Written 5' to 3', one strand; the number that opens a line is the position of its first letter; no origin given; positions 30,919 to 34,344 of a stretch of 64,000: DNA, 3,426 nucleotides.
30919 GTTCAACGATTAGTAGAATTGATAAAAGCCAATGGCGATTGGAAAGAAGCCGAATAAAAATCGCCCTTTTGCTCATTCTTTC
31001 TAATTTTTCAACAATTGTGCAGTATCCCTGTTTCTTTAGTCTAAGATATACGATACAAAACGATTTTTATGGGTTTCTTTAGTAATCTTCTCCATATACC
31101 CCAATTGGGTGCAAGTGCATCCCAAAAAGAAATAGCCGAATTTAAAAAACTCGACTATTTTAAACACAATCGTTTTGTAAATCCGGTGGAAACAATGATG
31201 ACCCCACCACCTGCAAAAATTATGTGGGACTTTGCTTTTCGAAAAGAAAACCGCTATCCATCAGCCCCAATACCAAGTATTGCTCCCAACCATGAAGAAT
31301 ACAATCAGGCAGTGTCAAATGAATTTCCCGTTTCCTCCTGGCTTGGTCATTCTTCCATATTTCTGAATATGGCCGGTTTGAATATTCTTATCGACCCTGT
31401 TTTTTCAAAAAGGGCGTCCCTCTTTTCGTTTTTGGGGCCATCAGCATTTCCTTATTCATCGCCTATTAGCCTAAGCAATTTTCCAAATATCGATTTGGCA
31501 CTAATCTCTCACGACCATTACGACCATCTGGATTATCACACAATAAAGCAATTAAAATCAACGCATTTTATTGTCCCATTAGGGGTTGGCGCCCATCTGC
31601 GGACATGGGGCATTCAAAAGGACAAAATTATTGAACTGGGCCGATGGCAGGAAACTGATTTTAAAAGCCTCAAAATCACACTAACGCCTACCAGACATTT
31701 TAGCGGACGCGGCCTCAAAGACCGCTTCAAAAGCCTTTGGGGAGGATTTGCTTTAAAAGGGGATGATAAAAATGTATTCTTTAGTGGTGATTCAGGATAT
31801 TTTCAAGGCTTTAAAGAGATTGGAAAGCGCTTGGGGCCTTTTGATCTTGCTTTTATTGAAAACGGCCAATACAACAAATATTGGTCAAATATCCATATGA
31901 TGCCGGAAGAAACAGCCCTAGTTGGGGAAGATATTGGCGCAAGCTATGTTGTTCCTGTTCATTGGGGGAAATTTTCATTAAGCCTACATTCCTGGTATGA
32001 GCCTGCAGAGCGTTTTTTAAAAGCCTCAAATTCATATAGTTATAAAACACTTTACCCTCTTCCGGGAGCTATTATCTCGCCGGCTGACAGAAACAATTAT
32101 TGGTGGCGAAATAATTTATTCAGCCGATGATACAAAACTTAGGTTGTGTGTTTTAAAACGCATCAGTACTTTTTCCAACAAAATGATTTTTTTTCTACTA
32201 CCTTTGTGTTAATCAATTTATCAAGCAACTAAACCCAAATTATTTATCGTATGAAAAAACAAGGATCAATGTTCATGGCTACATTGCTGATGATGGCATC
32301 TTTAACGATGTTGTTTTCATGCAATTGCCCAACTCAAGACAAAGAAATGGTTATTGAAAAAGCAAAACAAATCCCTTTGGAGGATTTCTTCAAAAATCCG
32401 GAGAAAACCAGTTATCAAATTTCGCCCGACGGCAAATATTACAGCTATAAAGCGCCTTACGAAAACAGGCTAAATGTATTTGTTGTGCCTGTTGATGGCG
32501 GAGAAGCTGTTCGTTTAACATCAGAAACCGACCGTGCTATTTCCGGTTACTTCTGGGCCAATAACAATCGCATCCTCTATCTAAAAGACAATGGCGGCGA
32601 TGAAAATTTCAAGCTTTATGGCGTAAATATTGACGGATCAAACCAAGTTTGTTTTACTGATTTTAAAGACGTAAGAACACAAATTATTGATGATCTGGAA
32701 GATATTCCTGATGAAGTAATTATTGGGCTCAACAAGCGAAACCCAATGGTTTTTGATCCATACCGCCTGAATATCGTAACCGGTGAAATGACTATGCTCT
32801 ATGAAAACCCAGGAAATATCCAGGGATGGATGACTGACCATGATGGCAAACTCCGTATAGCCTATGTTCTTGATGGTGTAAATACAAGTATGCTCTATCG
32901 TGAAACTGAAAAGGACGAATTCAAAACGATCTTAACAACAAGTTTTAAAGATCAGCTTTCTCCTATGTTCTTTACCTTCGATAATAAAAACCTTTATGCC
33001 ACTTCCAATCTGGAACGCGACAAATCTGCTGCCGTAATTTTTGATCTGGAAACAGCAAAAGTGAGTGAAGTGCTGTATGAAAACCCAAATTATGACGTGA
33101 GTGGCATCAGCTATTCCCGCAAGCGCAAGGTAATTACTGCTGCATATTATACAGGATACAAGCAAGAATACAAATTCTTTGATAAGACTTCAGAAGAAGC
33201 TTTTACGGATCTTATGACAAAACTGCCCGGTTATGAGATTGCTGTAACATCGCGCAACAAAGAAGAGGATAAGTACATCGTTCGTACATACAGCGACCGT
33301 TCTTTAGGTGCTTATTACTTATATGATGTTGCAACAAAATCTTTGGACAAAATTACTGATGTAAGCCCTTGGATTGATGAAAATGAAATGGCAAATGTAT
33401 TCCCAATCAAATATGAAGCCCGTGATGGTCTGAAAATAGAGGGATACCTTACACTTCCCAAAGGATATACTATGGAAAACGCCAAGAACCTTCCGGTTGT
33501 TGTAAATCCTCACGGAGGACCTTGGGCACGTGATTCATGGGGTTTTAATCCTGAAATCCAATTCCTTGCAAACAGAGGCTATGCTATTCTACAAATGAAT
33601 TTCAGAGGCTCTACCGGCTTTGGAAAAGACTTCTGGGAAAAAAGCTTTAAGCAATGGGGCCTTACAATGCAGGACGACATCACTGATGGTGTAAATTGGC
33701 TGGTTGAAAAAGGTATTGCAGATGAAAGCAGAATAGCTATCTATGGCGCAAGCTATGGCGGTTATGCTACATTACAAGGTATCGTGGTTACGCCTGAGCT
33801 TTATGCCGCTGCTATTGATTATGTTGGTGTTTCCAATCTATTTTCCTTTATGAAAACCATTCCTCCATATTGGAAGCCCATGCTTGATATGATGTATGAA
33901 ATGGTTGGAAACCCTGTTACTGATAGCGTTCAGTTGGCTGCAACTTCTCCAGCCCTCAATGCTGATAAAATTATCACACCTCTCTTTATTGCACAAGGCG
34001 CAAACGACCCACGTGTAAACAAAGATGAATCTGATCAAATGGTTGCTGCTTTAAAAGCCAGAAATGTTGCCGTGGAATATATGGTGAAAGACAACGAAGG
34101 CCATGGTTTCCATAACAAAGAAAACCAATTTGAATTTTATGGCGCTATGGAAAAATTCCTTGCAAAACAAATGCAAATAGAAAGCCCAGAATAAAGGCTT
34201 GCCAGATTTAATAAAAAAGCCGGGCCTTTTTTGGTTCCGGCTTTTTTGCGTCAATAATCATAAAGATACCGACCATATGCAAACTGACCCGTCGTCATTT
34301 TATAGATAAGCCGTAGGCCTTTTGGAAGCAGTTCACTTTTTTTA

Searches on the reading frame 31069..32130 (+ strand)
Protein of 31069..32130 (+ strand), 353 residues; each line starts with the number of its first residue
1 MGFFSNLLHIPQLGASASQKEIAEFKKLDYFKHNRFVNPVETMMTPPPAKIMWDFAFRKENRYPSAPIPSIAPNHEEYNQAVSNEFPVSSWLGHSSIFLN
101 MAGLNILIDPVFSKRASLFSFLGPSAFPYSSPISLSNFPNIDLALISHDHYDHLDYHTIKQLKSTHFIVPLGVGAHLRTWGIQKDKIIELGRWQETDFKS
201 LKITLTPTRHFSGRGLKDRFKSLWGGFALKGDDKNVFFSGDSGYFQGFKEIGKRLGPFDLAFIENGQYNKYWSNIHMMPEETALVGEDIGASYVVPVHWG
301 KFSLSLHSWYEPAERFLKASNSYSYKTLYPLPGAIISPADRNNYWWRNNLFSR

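Call 6: search_protein_families(library=pfam, proteins=[window:31069-32130:+], max_evalue=0.01)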
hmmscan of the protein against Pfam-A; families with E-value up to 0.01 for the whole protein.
window:31069-32130:+ (353 aa): 2 families
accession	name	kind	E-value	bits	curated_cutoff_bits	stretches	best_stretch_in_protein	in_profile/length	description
PF12706.13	Lactamase_B_2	-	5.9e-43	147.2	27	1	105-299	2-200/200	Beta-lactamase superfamily domain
PF13483.12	Lactamase_B_3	-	5.8e-15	56.1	24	1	90-298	3-160/160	Beta-lactamase superfamily domain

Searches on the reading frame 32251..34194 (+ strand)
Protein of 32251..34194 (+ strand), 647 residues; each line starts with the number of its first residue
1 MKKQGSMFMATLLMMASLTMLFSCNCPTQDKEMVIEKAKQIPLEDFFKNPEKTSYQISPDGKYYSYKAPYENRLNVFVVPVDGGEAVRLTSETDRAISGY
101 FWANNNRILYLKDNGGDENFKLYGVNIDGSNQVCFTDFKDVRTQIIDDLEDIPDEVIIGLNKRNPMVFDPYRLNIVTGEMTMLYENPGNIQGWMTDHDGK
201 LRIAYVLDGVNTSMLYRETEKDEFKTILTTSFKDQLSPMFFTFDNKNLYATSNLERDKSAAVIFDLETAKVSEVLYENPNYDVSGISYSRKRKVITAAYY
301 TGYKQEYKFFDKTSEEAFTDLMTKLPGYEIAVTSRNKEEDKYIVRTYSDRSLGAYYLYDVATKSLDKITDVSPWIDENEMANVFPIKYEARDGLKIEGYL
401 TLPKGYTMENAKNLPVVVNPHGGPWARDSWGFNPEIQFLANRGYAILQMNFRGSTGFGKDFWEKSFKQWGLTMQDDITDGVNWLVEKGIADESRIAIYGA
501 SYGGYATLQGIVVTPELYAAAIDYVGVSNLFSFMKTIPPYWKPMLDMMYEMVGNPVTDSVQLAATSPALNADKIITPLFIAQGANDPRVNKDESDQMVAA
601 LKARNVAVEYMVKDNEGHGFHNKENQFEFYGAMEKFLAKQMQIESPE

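Call 6: search_protein_families(library=pfam, proteins=[window:32251-34194:+], max_evalue=0.01)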
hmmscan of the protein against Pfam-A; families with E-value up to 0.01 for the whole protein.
window:32251-34194:+ (647 aa): 10 families
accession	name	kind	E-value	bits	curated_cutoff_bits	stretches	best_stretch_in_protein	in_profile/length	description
PF00326.27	Peptidase_S9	-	3.2e-42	144.9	22.6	1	430-642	1-211/213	Prolyl oligopeptidase family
PF20434.5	BD-FAE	-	1.9e-12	47.6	26.8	1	409-601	8-215/215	BD-FAE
PF01738.24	DLH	-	2.4e-10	40.8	21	1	438-627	36-195/217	Dienelactone hydrolase family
PF02129.25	Peptidase_S15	-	2.5e-09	37.7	23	1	392-529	1-131/262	X-Pro dipeptidyl-peptidase (S15 family)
PF05448.18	AXE1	-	5.7e-07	29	21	1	376-521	49-204/321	Acetyl xylan esterase (AXE1)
PF07859.19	Abhydrolase_3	-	4e-06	27.2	25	1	474-621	49-209/210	alpha/beta hydrolase fold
PF12146.15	Hydrolase_4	-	0.00012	21.9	27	0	570-610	186-226/239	Serine aminopeptidase, S33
PF12697.13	Abhydrolase_6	-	0.00032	21.9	26.3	1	421-621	5-206/217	Alpha/beta hydrolase family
PF03583.20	LIP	-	0.0026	17.6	23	1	441-527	24-104/286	Secretory lipase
PF00756.26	Esterase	-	0.0082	16.4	22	0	395-621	7-229/251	Putative esterase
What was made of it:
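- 32251..34194 (+): Intact S9-family peptidase gene (647 aa). Pfam Peptidase_S9 E 3e-42, covering 1-211 of 213 profile positions at residues 430-642 (call 6).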

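Call 7: find_related_loci(query=window:32251-34191:+, collection=genome_contigs, flank=10000)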
Query window:32251-34191:+ (647 aa) in genome_contigs; peptide patterns used: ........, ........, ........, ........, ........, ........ (x = any residue, [..] = any of these).
441 stretches matched a pattern; 428 encode a relative of the query (tblastn E <= 1e-3); the best 80 are kept; 80 distinct loci.
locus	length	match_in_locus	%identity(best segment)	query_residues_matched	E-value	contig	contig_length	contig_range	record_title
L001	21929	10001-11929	83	1-642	0e+0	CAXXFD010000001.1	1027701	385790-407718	MAG: Bacteroidales bacterium isolate 4c1f1197-ba28-441f-b5c2-3ffc506e3234 genome assembly, contig: contig_1, whole genom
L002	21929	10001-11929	83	1-642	0e+0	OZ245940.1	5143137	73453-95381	MAG: Bacteroidales bacterium isolate 16348817-e9c6-4614-bd1d-2438ea9eb1e5 genome assembly, chromosome: 1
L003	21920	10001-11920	73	1-644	0e+0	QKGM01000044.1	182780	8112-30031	MAG: Bacteroidetes bacterium isolate SZUA-528 scaffold_65, whole genome shotgun sequence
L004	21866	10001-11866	75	20-644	0e+0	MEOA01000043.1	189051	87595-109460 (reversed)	MAG: Bacteroidetes bacterium GWE2_42_24 gwe2_scaffold_44, whole genome shotgun sequence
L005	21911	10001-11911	72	1-644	0e+0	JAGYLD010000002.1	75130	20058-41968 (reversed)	MAG: Bacteroidales bacterium isolate M50B84 2, whole genome shotgun sequence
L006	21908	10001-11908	72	1-641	0e+0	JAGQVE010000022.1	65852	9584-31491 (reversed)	MAG: Bacteroidales bacterium isolate HKST-UBA07 NODE_22_length_65852_cov_11.121019, whole genome shotgun sequence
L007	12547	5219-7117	71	6-642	0e+0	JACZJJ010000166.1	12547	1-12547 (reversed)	MAG: Bacteroidales bacterium isolate MAG16 bacteroidetes_2_contig_1521510, whole genome shotgun sequence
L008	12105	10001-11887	71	15-646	0e+0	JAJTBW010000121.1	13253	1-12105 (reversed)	MAG: Sphingobacteriia bacterium isolate MS_R2_22 NODE_1006_length_13253_cov_5.794439, whole genome shotgun sequence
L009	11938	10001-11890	71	11-642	0e+0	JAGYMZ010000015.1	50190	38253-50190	MAG: Bacteroidales bacterium isolate M55B132 15, whole genome shotgun sequence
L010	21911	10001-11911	71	1-641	0e+0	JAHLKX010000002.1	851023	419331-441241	MAG: Bacteroidetes bacterium isolate MAG39 NODE_21_length_851023_cov_1543.361433, whole genome shotgun sequence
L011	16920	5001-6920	71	1-644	0e+0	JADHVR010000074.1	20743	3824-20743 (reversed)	MAG: Bacteroidales bacterium isolate BS750m-G6 BS-750m-C3804, whole genome shotgun sequence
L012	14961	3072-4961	71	9-641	0e+0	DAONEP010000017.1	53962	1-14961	MAG TPA_asm: Bacteroidales bacterium isolate AMR_MDS_3866 NODE_525_length_53962_cov_17.753501, whole genome shotgun sequ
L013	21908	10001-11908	70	3-642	0e+0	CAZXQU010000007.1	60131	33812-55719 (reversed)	MAG TPA_asm: uncultured Prolixibacteraceae bacterium isolate SRP178699_co1_374 genome assembly, contig: NODE_419_length_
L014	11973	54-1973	71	1-644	0e+0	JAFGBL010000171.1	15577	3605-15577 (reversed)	MAG: Bacteroidales bacterium isolate Zod_Metabat.1032 k87_7555294, whole genome shotgun sequence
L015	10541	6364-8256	70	9-642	0e+0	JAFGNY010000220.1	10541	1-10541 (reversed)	MAG: Bacteroidales bacterium isolate Zod_Metabat.574 k87_5708277, whole genome shotgun sequence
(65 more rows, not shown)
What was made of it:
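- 32251..34194 (+): 80 orthologue loci at 66-83% identity (call 7).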

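Call 8: find_encoding_contigs(protein=window:32251-34191:+, flank=10000, max_places=10)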
Protein window:32251-34191:+ (647 aa): 5 contigs read that carry it; 4 places shown.
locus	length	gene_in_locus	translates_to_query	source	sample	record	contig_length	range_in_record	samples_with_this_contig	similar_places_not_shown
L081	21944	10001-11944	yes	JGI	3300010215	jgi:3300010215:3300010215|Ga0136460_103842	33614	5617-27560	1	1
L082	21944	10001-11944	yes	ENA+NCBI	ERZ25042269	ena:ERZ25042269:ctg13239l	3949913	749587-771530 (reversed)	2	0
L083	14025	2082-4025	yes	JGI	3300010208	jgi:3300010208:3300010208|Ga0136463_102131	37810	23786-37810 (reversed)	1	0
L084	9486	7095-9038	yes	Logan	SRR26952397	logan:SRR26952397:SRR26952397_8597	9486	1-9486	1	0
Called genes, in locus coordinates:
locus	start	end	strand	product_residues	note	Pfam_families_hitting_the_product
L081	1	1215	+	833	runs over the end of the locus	-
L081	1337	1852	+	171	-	-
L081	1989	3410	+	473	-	PF03062:MBOAT, PF13813:MBOAT_2 (weak)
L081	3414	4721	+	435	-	PF16822:ALGX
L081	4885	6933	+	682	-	PF00672:HAMP, PF00211:Guanylate_cyc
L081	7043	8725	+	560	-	PF04551:GcpE, PF26540:GcpE_C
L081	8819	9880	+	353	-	PF13483:Lactamase_B_3, PF12706:Lactamase_B_2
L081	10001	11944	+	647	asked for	PF26549:Tricorn_N, PF05448:AXE1 (faint), PF01738:DLH, PF02129:Peptidase_S15, PF20434:BD-FAE, PF00326:Peptidase_S9, PF07859:Abhydrolase_3 (faint)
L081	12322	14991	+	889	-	PF02012:BNR (faint), PF14870:PSII_BNR (faint), PF15902:Sortilin-Vps10 (weak)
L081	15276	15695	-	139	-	PF00462:Glutaredoxin (weak)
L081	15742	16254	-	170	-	PF00210:Ferritin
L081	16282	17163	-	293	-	PF00231:ATP-synt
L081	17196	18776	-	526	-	PF02874:ATP-synt_ab_N, PF00006:ATP-synt_ab, PF00306:ATP-synt_ab_C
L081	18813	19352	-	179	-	PF00213:OSCP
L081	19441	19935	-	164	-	PF00430:ATP-synt_B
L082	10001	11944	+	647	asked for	PF26549:Tricorn_N, PF05448:AXE1 (faint), PF01738:DLH, PF02129:Peptidase_S15, PF20434:BD-FAE, PF00326:Peptidase_S9, PF07859:Abhydrolase_3 (faint)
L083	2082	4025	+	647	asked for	PF26549:Tricorn_N, PF05448:AXE1 (faint), PF01738:DLH, PF02129:Peptidase_S15, PF20434:BD-FAE, PF00326:Peptidase_S9, PF07859:Abhydrolase_3 (faint)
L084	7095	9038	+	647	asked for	PF26549:Tricorn_N, PF05448:AXE1 (faint), PF01738:DLH, PF02129:Peptidase_S15, PF20434:BD-FAE, PF00326:Peptidase_S9, PF07859:Abhydrolase_3 (faint)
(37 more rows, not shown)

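Call 40: search_protein_families(library=ncbifam, proteins=[window:32251-34191:+], max_evalue=0.001)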
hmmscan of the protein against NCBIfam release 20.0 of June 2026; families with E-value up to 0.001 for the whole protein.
window:32251-34191:+ (647 aa): 9 families
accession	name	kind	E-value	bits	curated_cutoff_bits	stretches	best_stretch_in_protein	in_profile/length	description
NF053518.1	DipepPtdsDpp5Prph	equivalog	1.1e-26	93.6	900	2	244-627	258-640/655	dipeptidyl-peptidase Dpp5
NF033523.0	lasso_peptidase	equivalog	2.5e-19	69.5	400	1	359-618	353-614/638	Atxe2 family lasso peptide isopeptidase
NF050058.1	e_dPHAscl_type1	hypoth_equivalog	3.5e-08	33.2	150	1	398-606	10-209/276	extracellular catalytic domain type 1 short-chain-length polyhydroxyalkanoate depolymerase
NF041440.1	hydrolase_YghX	exception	3.4e-06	26.4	460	0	570-624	215-268/292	YghX family hydrolase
TIGR00976.1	CocE_NonD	subfamily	6.6e-06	25.4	66.3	1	389-531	2-135/550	CocE/NonD family hydrolase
NF041902.1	pecacetest_PaeX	equivalog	3.4e-05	23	550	1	486-621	144-284/318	pectin acetylesterase PaeX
NF047920.1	lactonase_UilS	equivalog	4.8e-05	23.2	400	1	408-512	18-117/285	UilS family quorum-quenching N-acyl-homoserine lactonase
TIGR02800.1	propeller_TolB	equivalog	5.6e-05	22.3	343.15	1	58-132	287-359/418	Tol-Pal system beta propeller repeat protein TolB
NF007857.0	PRK10566.1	equivalog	0.0003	20.7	201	1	474-613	88-224/249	esterase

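Call 43: find_homologous_proteins(query=window:32251-34191:+, max_evalue=1e-100)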
Query window:32251-34191:+ (647 aa): 8000 proteins with E <= 1e-100 among 8000 candidates; the best 120 are listed.
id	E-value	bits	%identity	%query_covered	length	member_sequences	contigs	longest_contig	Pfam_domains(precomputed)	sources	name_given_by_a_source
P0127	0.0e+0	1491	100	100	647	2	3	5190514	PF02129.25,PF00326.28,PF07859.20,PF26549.1,PF05448.19,PF01738.25,PF20434.6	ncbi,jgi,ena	-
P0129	0.0e+0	1490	100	100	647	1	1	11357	PF02129.25,PF00326.28,PF07859.20,PF26549.1,PF05448.19,PF01738.25,PF20434.6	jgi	-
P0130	0.0e+0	1489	100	100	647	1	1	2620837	PF02129.25,PF00326.28,PF07859.20,PF26549.1,PF05448.19,PF01738.25,PF20434.6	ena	-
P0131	0.0e+0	1246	83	99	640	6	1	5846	PF02129.25,PF00326.28,PF07859.20,PF26549.1,PF05448.19,PF01738.25,PF20434.6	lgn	-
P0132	0.0e+0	1111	73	100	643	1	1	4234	PF02129.25,PF00326.28,PF07859.20,PF26549.1,PF12697.14,PF01738.25,PF12146.16,PF20434.6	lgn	-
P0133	0.0e+0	1098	73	100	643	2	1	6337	PF02129.25,PF00326.28,PF07859.20,PF26549.1,PF12697.14,PF01738.25,PF12146.16,PF20434.6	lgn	-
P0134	0.0e+0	1084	73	99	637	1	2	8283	PF02129.25,PF00326.28,PF07859.20,PF26549.1,PF05448.19,PF01738.25,PF20434.6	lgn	-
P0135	0.0e+0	1082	71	100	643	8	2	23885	PF02129.25,PF00326.28,PF07859.20,PF26549.1,PF12697.14,PF01738.25,PF12146.16,PF20434.6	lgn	-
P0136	0.0e+0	1072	72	99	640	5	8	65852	PF02129.25,PF00326.28,PF26549.1,PF05448.19,PF01738.25,PF12146.16,PF20434.6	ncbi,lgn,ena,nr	ncbi:MAG: S9 family peptidase [Bacteroidales bacterium]|nr:S9 family peptidase [Bacteroidales bacter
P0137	0.0e+0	1070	72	98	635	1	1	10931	PF02129.25,PF00326.28,PF26549.1,PF01738.25,PF00561.27,PF12146.16,PF20434.6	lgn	-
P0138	0.0e+0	1067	72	98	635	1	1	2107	PF02129.25,PF00326.28,PF07859.20,PF26549.1,PF05448.19,PF01738.25,PF20434.6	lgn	-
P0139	0.0e+0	1066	70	99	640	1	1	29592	PF02129.25,PF00326.28,PF07859.20,PF26549.1,PF01738.25,PF20434.6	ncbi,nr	ncbi:MAG: S9 family peptidase [Bacteroidales bacterium]|nr:S9 family peptidase [Bacteroidales bacter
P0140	0.0e+0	1065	73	97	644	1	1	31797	PF02129.25,PF00326.28,PF07859.20,PF26549.1,PF05448.19,PF01738.25,PF20434.6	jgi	-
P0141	0.0e+0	1064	71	98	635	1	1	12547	PF02129.25,PF00326.28,PF26549.1,PF01738.25,PF00561.27,PF12146.16,PF20434.6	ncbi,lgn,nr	ncbi:MAG: S9 family peptidase [Bacteroidales bacterium]|nr:S9 family peptidase [Bacteroidales bacter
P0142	0.0e+0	1063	71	99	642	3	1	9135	PF02129.25,PF00326.28,PF26549.1,PF05448.19,PF01738.25,PF20434.6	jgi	jgi:dipeptidyl aminopeptidase/acylaminoacyl peptidase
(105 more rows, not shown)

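Call 44: find_encoding_contigs(protein=P0129, flank=8000, max_places=3)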
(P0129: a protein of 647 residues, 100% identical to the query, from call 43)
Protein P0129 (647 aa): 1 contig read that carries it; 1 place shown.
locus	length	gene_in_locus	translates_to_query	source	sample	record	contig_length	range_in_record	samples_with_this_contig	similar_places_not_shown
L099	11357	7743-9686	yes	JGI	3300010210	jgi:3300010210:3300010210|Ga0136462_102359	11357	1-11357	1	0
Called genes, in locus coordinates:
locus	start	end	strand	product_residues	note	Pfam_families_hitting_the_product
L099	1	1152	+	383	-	?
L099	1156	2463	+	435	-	PF16822:ALGX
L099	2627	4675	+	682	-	PF00672:HAMP, PF00211:Guanylate_cyc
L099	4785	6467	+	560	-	PF04551:GcpE, PF26540:GcpE_C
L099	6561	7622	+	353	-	PF13483:Lactamase_B_3, PF12706:Lactamase_B_2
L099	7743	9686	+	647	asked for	PF26549:Tricorn_N, PF05448:AXE1 (faint), PF01738:DLH, PF02129:Peptidase_S15, PF20434:BD-FAE, PF00326:Peptidase_S9, PF07859:Abhydrolase_3 (faint)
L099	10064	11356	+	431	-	?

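Call 45: find_encoding_contigs(protein=P0131, flank=8000, max_places=3)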
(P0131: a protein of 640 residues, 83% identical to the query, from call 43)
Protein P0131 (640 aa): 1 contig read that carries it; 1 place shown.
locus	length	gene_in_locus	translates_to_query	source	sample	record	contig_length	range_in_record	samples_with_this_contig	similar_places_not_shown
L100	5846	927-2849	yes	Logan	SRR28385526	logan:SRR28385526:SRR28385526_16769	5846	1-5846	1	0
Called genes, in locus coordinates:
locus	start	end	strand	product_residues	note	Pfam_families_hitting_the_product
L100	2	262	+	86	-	?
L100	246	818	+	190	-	-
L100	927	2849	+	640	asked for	PF26549:Tricorn_N, PF05448:AXE1 (weak), PF01738:DLH, PF02129:Peptidase_S15 (weak), PF20434:BD-FAE, PF00326:Peptidase_S9, PF07859:Abhydrolase_3 (faint)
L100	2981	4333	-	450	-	PF16822:ALGX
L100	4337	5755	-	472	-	PF03062:MBOAT, PF13813:MBOAT_2 (weak)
